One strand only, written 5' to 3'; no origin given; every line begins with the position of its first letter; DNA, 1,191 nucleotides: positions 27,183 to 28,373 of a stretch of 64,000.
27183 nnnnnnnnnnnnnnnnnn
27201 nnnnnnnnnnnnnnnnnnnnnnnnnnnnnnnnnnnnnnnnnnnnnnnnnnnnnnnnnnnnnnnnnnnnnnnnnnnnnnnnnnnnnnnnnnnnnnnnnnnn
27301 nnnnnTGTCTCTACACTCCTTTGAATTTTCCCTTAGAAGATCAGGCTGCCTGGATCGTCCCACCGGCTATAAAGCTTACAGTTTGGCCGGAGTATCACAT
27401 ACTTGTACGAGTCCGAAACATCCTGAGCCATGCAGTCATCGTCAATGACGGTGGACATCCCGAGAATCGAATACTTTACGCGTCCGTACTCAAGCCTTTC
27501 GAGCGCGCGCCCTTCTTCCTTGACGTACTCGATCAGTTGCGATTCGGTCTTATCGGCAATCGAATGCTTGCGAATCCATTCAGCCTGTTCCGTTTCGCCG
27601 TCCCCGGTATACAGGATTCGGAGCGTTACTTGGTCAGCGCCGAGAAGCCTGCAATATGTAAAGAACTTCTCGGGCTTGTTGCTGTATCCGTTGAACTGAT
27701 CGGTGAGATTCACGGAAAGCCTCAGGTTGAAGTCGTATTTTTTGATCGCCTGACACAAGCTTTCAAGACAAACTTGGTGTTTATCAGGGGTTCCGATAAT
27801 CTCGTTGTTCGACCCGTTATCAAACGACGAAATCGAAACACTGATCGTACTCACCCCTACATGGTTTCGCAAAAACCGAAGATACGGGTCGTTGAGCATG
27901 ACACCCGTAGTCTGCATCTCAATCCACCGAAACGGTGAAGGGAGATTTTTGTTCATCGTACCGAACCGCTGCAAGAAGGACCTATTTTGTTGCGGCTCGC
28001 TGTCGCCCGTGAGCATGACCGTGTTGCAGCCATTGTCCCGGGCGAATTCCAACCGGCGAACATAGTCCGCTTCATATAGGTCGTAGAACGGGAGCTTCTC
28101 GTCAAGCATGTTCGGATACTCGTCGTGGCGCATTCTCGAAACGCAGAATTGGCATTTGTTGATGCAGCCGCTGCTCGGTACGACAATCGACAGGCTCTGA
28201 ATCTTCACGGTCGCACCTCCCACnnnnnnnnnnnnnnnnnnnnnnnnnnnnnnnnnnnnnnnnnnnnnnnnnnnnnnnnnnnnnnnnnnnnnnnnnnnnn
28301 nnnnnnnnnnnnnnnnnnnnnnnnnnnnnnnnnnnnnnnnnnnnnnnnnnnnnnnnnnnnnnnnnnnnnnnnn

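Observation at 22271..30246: Radical-SAM / Fe-S rich nucleic-acid modification island in the early-middle region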

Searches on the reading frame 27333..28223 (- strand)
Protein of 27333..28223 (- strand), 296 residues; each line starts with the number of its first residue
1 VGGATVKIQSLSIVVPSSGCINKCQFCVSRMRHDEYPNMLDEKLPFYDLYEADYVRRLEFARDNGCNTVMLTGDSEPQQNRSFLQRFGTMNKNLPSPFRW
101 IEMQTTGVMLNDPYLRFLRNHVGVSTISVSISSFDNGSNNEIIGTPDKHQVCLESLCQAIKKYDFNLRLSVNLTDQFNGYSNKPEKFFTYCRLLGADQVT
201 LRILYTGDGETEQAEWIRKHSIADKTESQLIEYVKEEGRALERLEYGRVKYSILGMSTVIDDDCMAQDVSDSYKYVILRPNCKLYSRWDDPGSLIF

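Call 3: search_protein_families(library=pfam, max_evalue=0.01, proteins=[window:27333-28223:-])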
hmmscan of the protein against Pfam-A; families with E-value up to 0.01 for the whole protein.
window:27333-28223:- (296 aa): 1 family
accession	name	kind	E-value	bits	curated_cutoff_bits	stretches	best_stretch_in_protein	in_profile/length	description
PF04055.27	Radical_SAM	-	3.1e-08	34.4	29.5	1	14-151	1-127/166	Radical SAM superfamily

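Call 5: search_protein_families(library=phrogs, max_evalue=0.001, proteins=[window:27333-28223:-])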
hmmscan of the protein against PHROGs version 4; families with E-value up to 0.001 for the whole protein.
window:27333-28223:- (296 aa): 0 families

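Call 6: search_protein_families(library=ncbifam, max_evalue=0.01, proteins=[window:27333-28223:-])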
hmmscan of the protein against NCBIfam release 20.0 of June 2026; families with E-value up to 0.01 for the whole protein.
window:27333-28223:- (296 aa): 2 families
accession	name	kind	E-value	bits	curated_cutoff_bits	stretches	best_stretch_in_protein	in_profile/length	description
TIGR02666.1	moaA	equivalog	1.1e-05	24.6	284.05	1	19-192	19-181/336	GTP 3',8-cyclase MoaA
TIGR02109.1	PQQ_syn_pqqE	equivalog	0.00056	19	381.35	1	53-226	41-205/358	pyrroloquinoline quinone biosynthesis protein PqqE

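Call 9: search_dna_similar(query=window:27333-28223:-, collection=phages, mode=protein, max_rows=25)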
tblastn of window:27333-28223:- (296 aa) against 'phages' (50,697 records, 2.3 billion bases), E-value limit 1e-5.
Records with a match: 2; places in all: 2; records where one place covers at least 80% of the query: 2.
Best place of each record, by identity: <60% 2.
By first word of the organism name: uncultured 2.
By host as written in the record: - 2.
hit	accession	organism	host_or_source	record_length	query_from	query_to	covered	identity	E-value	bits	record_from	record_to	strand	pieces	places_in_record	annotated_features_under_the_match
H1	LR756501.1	uncultured phage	metagenomic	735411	6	294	98%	38.2%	1e-53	193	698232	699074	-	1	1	record has no annotation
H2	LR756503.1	uncultured phage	metagenomic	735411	6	294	98%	38.2%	1e-53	193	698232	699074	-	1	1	record has no annotation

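Call 11: find_related_loci(query=window:27333-28223:-, collection=viral_contigs, flank=10000)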
Query window:27333-28223:- (296 aa) in viral_contigs; peptide patterns used: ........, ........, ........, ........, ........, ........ (x = any residue, [..] = any of these).
17 stretches matched a pattern; 17 encode a relative of the query (tblastn E <= 1e-3); 17 distinct loci.
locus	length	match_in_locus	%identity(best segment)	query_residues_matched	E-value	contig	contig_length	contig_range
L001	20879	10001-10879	60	2-296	1e-118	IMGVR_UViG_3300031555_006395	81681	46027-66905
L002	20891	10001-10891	57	2-296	9e-119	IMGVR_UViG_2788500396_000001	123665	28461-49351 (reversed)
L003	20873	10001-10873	59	4-296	5e-111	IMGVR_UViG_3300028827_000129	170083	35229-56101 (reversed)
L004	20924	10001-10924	57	2-296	7e-110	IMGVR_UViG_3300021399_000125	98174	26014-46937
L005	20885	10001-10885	58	2-296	9e-109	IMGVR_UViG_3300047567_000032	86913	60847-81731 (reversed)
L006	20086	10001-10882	56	3-296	4e-108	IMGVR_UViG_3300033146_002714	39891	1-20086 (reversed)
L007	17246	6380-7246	55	6-296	3e-101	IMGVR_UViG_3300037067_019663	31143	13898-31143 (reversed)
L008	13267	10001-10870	52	4-296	3e-99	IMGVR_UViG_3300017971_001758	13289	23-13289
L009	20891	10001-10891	51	1-296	6e-94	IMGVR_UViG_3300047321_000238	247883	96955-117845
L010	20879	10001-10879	48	6-296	7e-85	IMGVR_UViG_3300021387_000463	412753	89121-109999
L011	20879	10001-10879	48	6-296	2e-83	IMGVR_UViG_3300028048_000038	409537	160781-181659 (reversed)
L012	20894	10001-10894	49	3-296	4e-83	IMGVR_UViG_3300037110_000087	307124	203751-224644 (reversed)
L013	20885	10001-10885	47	6-296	7e-82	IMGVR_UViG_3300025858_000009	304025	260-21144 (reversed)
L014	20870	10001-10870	48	6-293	2e-81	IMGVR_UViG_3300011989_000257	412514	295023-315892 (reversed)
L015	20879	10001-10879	49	6-296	3e-85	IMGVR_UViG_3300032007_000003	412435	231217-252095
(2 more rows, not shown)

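Call 14: search_solved_structures(query=window:27333-28223:-, max_evalue=1, show_alignments=2)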
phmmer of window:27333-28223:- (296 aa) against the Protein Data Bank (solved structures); distinct sequences matched with E-value up to 1: 3.
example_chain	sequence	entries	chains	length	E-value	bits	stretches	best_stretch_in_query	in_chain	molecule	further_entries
6zvj_M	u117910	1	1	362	0.005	19.1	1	142-237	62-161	Eukaryotic translation initiation factor 3 subunit M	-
3j8b_M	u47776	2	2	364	0.0051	19.1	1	142-237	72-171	Eukaryotic translation initiation factor 3 subunit M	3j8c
28zx_m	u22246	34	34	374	0.0053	19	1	142-237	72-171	Eukaryotic translation initiation factor 3 subunit M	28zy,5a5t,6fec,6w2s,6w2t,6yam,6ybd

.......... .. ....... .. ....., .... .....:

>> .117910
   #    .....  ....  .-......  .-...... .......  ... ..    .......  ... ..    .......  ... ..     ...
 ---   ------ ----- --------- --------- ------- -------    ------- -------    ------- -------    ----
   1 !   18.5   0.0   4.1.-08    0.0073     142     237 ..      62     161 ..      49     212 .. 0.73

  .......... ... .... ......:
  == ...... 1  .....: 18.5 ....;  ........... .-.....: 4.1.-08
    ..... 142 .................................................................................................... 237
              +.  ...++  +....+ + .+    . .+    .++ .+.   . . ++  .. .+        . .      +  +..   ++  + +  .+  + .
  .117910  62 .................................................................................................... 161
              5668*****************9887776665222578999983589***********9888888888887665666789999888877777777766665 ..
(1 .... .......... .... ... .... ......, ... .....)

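Call 23: find_encoding_contigs(protein=window:27333-28223:-, flank=10000, max_places=6)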
Protein window:27333-28223:- (296 aa): no gene with exactly this product is on record in the collection.

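Call 24: find_homologous_proteins(query=window:27333-28223:-)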
Query window:27333-28223:- (296 aa): 2248 proteins with E <= 0.001 among 2649 candidates; the best 120 are listed.
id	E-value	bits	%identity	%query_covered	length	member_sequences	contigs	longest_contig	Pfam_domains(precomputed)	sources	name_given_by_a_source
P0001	1.2e-197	673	100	98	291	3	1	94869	PF04055.28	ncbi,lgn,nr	ncbi:MAG: radical SAM protein [Alphaproteobacteria bacterium]|nr:radical SAM protein [Alphaproteobac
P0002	5.2e-142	490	73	96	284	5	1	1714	PF04055.28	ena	-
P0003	1.3e-139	482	69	98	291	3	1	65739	PF04055.28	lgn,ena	-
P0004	3.0e-138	478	72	98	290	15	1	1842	PF04055.28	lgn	-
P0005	1.6e-136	472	69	98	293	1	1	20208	PF04055.28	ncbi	-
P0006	2.0e-128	446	67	98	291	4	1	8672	PF04055.28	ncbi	-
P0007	2.7e-127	442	72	88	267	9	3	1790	-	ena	-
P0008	2.5e-126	439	64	98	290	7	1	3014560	PF04055.28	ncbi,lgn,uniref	ncbi:radical SAM protein [Defluviitalea saccharophila]|uniref:Radical SAM protein n=1 Tax=Defluviita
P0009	2.7e-125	435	61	100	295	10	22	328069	PF04055.28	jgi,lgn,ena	-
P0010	2.4e-123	429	51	98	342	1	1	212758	PF04055.28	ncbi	-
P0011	7.7e-123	427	65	98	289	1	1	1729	PF04055.28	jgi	jgi:sulfatase maturation enzyme AslB (radical SAM superfamily)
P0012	1.0e-122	427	62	98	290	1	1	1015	PF04055.28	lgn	-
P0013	4.6e-122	425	65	98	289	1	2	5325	PF04055.28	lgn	-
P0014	9.0e-122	424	66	98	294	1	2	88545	PF04055.28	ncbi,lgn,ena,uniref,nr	ncbi:radical SAM protein [Thermoclostridium caenicola]|uniref:Radical SAM core domain-containing pro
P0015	2.2e-121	422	66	98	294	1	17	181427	PF04055.28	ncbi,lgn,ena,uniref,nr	ncbi:MAG TPA: radical SAM protein [Thermoclostridium caenicola]|uniref:radical SAM protein n=1 Tax=T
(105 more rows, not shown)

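Call 25: find_encoding_contigs(protein=P0001, flank=10000, max_places=3)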
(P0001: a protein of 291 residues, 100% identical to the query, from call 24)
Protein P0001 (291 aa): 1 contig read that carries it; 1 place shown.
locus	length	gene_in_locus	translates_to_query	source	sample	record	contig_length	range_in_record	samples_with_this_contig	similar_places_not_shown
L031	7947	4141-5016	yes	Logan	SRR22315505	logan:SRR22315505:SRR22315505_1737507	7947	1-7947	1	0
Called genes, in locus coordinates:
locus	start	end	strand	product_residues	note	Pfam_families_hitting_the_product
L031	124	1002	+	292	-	PF14297:Lin1244_N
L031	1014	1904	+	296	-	PF01695:IstB_IS21, PF20720:nSTAND3 (faint), PF00004:AAA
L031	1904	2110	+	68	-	-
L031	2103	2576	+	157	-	PF00588:SpoU_methylase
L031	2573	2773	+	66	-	-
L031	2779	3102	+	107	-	PF03819:MazG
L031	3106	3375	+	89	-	-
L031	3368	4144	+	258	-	PF07505:DUF5131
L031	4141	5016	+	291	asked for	PF04055:Radical_SAM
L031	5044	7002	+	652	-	PF13708:DUF4942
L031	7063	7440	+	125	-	-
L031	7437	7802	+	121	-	PF03692:CxxCxxCC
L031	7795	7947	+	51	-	?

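Call 26: find_encoding_contigs(protein=P0003, flank=10000, max_places=3)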
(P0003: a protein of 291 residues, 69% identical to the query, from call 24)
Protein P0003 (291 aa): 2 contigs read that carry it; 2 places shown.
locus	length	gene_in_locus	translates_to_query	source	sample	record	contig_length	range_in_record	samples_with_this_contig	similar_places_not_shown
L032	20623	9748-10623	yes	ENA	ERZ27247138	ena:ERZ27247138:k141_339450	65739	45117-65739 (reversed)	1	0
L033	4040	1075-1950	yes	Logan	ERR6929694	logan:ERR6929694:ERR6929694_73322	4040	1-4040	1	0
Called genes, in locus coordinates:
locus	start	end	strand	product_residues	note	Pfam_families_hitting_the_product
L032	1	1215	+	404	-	?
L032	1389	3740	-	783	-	PF00498:FHA, PF16697:Yop-YscD_cpl, PF00498:FHA, PF16697:Yop-YscD_cpl, PF00005:ABC_tran, PF13304:AAA_21, PF01061:ABC2_membrane, PF12698:ABC2_membrane_3, +1 more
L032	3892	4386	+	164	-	-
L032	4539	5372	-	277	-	PF04294:VanW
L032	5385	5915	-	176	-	PF09419:PGP_phosphatase (weak), PF13344:Hydrolase_6, PF00702:Hydrolase, PF13419:HAD_2, PF13242:Hydrolase_like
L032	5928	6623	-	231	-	-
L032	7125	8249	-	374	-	PF00395:SLH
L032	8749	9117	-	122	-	PF13744:HTH_37 (weak), PF01381:HTH_3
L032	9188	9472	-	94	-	PF05973:Gp49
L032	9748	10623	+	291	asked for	PF04055:Radical_SAM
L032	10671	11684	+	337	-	PF00044:Gp_dh_N, PF02800:Gp_dh_C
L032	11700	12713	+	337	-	PF00226:DnaJ (weak)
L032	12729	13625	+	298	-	-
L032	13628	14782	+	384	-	PF00709:Adenylsucc_synt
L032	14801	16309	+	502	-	PF04095:NAPRTase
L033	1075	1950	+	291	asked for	PF04055:Radical_SAM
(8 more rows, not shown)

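Call 30: find_encoding_contigs(protein=P0008, flank=8000, max_places=2)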
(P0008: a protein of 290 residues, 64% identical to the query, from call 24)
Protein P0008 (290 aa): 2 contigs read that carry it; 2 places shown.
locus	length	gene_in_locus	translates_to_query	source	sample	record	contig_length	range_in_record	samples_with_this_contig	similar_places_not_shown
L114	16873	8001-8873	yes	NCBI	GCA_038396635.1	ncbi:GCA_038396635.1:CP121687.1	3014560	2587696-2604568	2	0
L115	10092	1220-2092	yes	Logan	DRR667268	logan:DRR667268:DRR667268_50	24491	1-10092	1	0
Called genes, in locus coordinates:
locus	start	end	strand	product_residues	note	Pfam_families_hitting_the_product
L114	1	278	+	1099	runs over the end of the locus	PF01443:Viral_helicase1, PF07728:AAA_5 (weak), PF09848:SLFN-g3_helicase (weak), PF13245:AAA_19, PF13604:AAA_30, PF01443:Viral_helicase1 (weak), PF13538:UvrD_C_2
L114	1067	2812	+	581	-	PF01336:tRNA_anti-codon, PF00152:tRNA-synt_2, PF02938:GAD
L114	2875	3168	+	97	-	PF02686:GatC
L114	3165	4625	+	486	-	PF01425:Amidase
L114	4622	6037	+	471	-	PF02934:GatB_N, PF02637:GatB_Yqey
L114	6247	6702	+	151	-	PF01797:Y1_Tnp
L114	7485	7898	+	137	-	PF12120:Arr-ms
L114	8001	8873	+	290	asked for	PF04055:Radical_SAM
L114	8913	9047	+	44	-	-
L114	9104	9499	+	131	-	PF08818:DUF1801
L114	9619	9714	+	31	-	PF07613:DUF1576 (weak)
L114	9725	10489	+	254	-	-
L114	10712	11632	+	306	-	PF00561:Abhydrolase_1, PF12146:Hydrolase_4, PF12697:Abhydrolase_6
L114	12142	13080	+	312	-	-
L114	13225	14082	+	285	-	PF00165:HTH_AraC (faint), PF12833:HTH_18, PF06445:GyrI-like, PF14526:Cass2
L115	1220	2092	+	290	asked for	PF04055:Radical_SAM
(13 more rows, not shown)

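Call 31: find_encoding_contigs(protein=P0015, flank=8000, max_places=2)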
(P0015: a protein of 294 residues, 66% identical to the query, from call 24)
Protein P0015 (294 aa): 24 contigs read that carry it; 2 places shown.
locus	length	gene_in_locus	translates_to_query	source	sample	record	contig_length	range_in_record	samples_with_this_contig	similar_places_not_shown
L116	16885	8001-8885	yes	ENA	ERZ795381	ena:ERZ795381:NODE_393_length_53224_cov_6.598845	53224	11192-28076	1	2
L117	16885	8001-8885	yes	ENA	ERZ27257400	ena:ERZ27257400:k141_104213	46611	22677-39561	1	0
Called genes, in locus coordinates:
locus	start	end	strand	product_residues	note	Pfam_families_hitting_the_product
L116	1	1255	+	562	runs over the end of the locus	PF00128:Alpha-amylase, PF23915:SusG_C (faint)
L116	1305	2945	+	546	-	PF00343:Phosphorylase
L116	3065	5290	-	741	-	PF00672:HAMP (weak), PF09177:STX6_10_61_N (weak), PF00015:MCPsignal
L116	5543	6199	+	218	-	PF00702:Hydrolase, PF13419:HAD_2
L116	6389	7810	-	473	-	PF13416:SBP_bac_8 (weak), PF01547:SBP_bac_1 (weak)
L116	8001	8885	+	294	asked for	PF04055:Radical_SAM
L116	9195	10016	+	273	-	PF02110:HK, PF08543:Phos_pyr_kin, PF01256:Carb_kinase (weak)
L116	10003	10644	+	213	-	PF02581:TMP-TENI, PF03060:NMO (weak)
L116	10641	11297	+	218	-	PF00702:Hydrolase, PF12710:HAD, PF13419:HAD_2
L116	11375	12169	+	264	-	PF01256:Carb_kinase (weak), PF08543:Phos_pyr_kin, PF00294:PfkB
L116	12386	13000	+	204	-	PF02525:Flavodoxin_2 (weak), PF03358:FMN_red, PF00258:Flavodoxin_1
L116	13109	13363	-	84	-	-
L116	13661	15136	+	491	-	PF01547:SBP_bac_1 (weak)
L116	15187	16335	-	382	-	PF13412:HTH_24 (faint), PF12802:MarR_2 (faint), PF00480:ROK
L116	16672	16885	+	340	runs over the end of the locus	PF08240:ADH_N, PF16912:Glu_dehyd_C, PF00107:ADH_zinc_N, PF13602:ADH_zinc_N_2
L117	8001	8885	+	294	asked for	PF04055:Radical_SAM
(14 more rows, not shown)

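Call 32: find_encoding_contigs(protein=P0009, flank=8000, max_places=3)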
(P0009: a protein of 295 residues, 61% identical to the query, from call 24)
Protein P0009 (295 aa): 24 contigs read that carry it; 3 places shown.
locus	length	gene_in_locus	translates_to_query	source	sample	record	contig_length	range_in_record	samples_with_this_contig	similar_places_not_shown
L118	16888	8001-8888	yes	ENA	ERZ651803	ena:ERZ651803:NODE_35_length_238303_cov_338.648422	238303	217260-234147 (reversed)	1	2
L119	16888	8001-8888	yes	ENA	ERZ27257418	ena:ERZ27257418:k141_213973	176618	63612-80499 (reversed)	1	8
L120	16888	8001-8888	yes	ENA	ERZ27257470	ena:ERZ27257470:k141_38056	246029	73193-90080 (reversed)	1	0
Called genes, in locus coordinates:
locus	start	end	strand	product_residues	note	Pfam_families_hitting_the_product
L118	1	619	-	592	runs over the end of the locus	PF02743:dCache_1, PF00672:HAMP, PF06580:His_kinase, PF02518:HATPase_c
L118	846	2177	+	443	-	PF01547:SBP_bac_1, PF13416:SBP_bac_8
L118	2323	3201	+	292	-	PF00528:BPD_transp_1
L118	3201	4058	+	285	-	PF00528:BPD_transp_1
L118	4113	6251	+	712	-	PF00933:Glyco_hydro_3, PF01915:Glyco_hydro_3_C, PF14310:Fn3-like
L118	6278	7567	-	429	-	PF02403:Seryl_tRNA_N, PF00587:tRNA-synt_2b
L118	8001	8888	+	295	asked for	PF04055:Radical_SAM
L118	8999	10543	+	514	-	PF08903:DUF1846, PF20921:DUF1846_C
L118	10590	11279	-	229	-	PF01987:AIM24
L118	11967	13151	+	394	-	PF00291:PALP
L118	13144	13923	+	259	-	PF00290:Trp_syntA, PF01884:PcrB (faint)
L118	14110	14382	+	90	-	-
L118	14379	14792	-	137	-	-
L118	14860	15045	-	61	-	-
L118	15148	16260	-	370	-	-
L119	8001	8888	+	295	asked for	PF04055:Radical_SAM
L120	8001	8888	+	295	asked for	PF04055:Radical_SAM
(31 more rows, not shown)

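Call 39: search_protein_families(library=padloc, max_evalue=0.01, proteins=[window:27333-28223:-])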
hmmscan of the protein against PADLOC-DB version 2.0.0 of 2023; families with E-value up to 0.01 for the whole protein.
window:27333-28223:- (296 aa): 0 families

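Call 50: predict_structure(alignment_id=A2)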
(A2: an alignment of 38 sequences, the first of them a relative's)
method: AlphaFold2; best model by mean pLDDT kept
length: 291 residues; sequences in the alignment: 38
mean_pLDDT: 90.2   pTM: 0.89
mean pLDDT of the five models: 90.2, 86.3, 83.9, 82.7, 80.6
residues with pLDDT >= 90: 196; 70-90: 74; 50-70: 21; < 50: 0
segments of 3 or more residues with pLDDT < 50: none
pLDDT, mean of each block of 10 residues (from residue 1): 87 88 68 85 91 92 91 95 95 96 97 97 97 96 97 98 97 95 98 91 74 92 95 91 90 81 70 92 85 69
secondary structure, 60 per line:
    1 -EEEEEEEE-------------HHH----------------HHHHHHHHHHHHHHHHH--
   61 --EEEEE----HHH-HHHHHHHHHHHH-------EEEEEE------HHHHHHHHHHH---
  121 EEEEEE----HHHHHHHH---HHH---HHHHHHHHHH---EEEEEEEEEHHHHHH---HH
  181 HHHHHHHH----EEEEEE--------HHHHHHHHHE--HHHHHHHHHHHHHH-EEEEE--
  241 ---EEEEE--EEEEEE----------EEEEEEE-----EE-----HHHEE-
elements in order: E2-9 H42-58 E63-67 H76-87 E95-100 H107-117 E121-126 H131-138 H148-157 E161-169 H170-175 H179-188 E193-198 H207-215 H219-232 E234-238 E244-248 E251-256 E267-273
